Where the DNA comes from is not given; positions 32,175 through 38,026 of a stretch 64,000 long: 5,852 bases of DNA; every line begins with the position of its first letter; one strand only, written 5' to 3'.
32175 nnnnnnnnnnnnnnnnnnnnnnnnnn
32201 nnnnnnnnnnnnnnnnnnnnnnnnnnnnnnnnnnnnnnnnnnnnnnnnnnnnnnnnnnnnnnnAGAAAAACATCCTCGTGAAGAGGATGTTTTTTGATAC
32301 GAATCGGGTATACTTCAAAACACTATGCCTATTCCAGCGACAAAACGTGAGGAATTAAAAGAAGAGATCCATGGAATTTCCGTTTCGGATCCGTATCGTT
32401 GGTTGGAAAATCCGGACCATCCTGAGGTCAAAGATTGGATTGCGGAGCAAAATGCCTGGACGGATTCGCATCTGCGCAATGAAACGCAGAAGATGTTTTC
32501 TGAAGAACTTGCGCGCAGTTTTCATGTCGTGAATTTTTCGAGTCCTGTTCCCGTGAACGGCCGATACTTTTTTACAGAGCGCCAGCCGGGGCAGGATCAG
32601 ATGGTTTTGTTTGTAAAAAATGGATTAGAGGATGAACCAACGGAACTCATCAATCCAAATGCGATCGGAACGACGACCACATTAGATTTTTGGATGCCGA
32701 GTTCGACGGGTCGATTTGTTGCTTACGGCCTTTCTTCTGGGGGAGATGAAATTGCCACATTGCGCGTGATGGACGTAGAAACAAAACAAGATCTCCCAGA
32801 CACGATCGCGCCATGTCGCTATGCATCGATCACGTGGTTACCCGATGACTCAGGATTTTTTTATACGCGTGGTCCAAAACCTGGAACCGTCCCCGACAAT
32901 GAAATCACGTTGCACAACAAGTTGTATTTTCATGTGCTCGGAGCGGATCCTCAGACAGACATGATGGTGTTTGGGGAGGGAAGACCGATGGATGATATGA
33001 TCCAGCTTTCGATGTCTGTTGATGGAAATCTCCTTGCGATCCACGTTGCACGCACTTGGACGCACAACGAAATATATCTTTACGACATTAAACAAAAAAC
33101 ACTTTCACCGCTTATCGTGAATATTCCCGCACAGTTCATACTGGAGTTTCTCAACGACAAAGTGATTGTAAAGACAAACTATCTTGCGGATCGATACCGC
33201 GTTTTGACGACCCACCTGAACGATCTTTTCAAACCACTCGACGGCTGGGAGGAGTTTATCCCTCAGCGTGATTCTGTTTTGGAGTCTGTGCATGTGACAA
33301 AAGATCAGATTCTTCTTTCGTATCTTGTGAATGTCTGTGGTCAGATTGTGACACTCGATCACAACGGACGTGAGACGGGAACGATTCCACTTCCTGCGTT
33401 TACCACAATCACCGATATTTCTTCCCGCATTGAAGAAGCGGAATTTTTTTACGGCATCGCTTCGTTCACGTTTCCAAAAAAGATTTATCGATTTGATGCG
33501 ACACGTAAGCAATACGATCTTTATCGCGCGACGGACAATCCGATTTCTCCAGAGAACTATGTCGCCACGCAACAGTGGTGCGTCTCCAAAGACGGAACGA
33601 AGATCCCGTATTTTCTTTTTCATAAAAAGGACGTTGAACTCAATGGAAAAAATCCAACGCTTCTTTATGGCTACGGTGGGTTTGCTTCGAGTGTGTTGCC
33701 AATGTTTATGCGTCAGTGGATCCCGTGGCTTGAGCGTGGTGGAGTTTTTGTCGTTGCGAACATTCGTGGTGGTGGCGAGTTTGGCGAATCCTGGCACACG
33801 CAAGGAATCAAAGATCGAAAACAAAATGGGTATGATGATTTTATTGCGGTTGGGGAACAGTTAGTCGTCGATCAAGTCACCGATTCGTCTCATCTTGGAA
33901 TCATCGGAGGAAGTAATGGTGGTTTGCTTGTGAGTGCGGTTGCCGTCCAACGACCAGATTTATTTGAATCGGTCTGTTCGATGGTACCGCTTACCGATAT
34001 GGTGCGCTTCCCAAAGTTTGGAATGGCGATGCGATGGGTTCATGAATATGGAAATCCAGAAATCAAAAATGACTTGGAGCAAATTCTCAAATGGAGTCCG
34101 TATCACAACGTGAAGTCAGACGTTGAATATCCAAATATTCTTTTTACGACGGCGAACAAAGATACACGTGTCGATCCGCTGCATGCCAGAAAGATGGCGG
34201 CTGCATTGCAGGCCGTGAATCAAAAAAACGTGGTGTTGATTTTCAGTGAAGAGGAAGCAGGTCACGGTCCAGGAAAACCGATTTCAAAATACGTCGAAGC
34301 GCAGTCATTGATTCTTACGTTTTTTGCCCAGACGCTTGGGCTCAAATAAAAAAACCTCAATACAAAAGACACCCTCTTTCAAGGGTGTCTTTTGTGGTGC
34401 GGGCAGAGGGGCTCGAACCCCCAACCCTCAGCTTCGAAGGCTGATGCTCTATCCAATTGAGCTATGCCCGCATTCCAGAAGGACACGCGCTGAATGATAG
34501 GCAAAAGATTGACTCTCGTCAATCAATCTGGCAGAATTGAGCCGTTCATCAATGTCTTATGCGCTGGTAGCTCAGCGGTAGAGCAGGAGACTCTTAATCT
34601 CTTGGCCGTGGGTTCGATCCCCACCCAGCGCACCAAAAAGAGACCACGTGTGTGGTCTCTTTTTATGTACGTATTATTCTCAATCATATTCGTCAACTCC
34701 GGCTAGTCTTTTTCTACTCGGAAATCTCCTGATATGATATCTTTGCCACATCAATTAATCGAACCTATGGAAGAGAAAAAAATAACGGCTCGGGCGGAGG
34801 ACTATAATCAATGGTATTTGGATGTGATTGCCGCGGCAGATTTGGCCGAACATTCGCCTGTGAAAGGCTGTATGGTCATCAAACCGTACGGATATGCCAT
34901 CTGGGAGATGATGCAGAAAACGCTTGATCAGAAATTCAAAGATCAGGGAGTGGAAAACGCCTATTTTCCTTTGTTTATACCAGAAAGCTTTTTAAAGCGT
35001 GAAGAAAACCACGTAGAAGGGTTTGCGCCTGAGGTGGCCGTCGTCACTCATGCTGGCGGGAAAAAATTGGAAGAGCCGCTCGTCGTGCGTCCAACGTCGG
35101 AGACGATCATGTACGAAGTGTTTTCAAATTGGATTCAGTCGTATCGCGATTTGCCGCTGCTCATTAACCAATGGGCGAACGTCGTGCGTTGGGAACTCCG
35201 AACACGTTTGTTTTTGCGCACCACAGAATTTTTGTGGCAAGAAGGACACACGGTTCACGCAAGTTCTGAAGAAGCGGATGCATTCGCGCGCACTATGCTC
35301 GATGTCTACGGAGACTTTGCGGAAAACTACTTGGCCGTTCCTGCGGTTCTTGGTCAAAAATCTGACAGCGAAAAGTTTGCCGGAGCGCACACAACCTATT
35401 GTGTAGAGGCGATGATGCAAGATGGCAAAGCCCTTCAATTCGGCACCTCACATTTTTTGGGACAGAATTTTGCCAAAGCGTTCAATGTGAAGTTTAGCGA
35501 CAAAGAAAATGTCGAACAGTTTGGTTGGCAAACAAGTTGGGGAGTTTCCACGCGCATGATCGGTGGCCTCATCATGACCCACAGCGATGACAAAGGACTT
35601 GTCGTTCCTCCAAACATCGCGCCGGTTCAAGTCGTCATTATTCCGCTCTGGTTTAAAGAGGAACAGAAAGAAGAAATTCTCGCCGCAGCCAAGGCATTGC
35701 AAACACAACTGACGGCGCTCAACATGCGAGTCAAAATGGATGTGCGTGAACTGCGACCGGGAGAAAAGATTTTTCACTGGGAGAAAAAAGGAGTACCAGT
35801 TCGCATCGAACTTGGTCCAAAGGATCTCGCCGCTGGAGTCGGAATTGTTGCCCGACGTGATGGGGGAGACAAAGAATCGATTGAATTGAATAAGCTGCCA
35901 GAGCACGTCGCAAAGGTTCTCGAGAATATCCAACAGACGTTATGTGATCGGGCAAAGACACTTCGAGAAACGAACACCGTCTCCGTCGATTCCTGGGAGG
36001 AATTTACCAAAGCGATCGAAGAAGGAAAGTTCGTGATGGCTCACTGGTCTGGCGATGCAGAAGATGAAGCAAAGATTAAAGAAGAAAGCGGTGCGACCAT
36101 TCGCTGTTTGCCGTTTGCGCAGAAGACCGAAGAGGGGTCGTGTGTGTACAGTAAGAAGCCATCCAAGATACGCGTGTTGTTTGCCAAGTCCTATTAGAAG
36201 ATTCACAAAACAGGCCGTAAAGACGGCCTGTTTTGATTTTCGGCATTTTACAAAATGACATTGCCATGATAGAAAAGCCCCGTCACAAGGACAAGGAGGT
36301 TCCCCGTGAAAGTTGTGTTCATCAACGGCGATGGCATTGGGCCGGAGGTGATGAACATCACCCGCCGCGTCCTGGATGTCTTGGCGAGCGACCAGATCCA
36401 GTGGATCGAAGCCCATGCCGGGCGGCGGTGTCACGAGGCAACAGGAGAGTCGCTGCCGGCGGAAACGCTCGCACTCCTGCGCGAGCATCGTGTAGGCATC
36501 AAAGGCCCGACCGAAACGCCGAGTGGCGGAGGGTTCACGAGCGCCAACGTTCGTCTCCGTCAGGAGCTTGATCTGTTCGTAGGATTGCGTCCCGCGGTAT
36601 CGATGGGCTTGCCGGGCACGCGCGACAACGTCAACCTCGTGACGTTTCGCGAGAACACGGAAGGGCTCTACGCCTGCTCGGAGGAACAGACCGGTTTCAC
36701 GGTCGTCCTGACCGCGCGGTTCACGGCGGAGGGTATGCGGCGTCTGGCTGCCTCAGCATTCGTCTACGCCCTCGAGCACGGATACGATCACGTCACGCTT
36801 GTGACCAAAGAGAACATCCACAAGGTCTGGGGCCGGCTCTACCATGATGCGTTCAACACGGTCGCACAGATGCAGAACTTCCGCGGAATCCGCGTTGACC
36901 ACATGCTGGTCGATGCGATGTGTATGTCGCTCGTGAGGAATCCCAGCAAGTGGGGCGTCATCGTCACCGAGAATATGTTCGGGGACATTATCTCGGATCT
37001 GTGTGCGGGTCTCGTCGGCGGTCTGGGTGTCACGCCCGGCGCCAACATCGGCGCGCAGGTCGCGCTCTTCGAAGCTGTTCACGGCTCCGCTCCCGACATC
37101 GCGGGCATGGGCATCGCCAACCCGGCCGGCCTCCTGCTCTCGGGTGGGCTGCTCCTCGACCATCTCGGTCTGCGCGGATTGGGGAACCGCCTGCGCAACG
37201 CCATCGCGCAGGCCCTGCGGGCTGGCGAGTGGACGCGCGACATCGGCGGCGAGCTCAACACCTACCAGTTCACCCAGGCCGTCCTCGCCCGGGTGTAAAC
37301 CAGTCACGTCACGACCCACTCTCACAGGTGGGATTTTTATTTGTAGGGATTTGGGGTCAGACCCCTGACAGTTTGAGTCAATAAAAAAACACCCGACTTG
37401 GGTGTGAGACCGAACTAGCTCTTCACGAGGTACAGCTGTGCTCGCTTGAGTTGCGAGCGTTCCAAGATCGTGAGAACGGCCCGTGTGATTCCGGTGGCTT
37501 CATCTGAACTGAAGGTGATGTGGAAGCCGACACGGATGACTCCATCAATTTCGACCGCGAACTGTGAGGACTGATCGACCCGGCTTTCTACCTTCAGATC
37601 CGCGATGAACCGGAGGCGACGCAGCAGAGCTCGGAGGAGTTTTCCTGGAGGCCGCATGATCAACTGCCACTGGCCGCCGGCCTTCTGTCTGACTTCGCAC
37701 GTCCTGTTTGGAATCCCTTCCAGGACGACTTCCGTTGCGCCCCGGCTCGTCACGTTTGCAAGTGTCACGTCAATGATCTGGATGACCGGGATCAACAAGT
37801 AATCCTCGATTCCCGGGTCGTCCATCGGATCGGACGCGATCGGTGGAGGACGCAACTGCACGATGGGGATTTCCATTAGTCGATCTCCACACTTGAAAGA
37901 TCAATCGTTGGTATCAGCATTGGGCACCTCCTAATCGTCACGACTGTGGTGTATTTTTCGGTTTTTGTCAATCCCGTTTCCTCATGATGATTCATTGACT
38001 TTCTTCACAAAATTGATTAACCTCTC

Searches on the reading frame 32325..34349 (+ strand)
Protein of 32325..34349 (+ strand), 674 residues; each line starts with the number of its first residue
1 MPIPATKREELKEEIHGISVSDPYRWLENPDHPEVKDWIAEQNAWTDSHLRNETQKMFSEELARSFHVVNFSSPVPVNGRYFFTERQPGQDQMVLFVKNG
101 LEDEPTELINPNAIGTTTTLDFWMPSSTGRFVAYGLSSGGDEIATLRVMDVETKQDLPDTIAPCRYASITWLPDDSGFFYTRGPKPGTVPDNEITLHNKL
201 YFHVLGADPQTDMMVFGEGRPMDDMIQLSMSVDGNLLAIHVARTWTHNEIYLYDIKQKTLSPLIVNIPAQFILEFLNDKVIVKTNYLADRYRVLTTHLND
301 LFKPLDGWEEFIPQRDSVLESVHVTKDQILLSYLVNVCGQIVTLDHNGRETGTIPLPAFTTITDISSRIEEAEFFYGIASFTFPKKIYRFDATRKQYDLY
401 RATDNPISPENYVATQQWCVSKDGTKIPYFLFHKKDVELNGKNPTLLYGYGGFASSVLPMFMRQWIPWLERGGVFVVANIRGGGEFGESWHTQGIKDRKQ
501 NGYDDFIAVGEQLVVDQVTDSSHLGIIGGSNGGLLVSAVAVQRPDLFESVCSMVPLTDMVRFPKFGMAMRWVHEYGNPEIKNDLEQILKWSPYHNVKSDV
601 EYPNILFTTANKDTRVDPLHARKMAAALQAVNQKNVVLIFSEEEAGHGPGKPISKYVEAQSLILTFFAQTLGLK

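Call 62: search_protein_families(library=pfam, proteins=[window:32325-34349:+], max_evalue=0.001)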
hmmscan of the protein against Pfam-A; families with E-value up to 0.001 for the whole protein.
window:32325-34349:+ (674 aa): 2 families
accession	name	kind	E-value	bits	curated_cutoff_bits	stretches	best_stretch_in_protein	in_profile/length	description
PF02897.21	Peptidase_S9_N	-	1.5e-80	271.4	24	1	4-401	1-412/414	Prolyl oligopeptidase, N-terminal beta-propeller domain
PF00326.27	Peptidase_S9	-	1.1e-48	166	22.6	1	464-672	5-211/213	Prolyl oligopeptidase family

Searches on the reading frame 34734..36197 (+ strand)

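Call 62: search_protein_families(library=pfam, proteins=[window:34734-36197:+], max_evalue=0.001)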
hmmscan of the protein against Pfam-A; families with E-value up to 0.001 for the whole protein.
window:34734-36197:+ (487 aa): 3 families
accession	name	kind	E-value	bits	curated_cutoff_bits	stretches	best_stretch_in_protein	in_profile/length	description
PF09180.16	ProRS-C_1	-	1e-24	86.9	31.5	1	421-487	1-71/71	Prolyl-tRNA synthetase, C-terminal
PF00587.30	tRNA-synt_2b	-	3e-17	63.7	29.3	1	112-277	7-173/179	tRNA synthetase class II core domain (G, H, P, S and T)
PF03129.25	HGTP_anticodon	-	8.4e-17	61.6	21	1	299-393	1-92/94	Anticodon binding domain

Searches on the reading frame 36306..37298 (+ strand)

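Call 62: search_protein_families(library=pfam, proteins=[window:36306-37298:+], max_evalue=0.001)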
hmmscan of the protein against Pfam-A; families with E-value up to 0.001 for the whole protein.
window:36306-37298:+ (330 aa): 1 family
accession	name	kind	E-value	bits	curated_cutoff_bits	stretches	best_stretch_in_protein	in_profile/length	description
PF00180.25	Iso_dh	-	7.4e-88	295.6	27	1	2-326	1-348/348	Isocitrate/isopropylmalate dehydrogenase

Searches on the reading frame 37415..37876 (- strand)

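Call 62: search_protein_families(library=pfam, proteins=[window:37415-37876:-], max_evalue=0.001)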
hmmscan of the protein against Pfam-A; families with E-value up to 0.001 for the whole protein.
window:37415-37876:- (153 aa): 1 family
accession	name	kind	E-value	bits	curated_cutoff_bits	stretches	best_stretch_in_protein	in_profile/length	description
PF00437.27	T2SSE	-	0.00079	18.6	24.9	1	30-112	7-89/370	Type II/IV secretion system protein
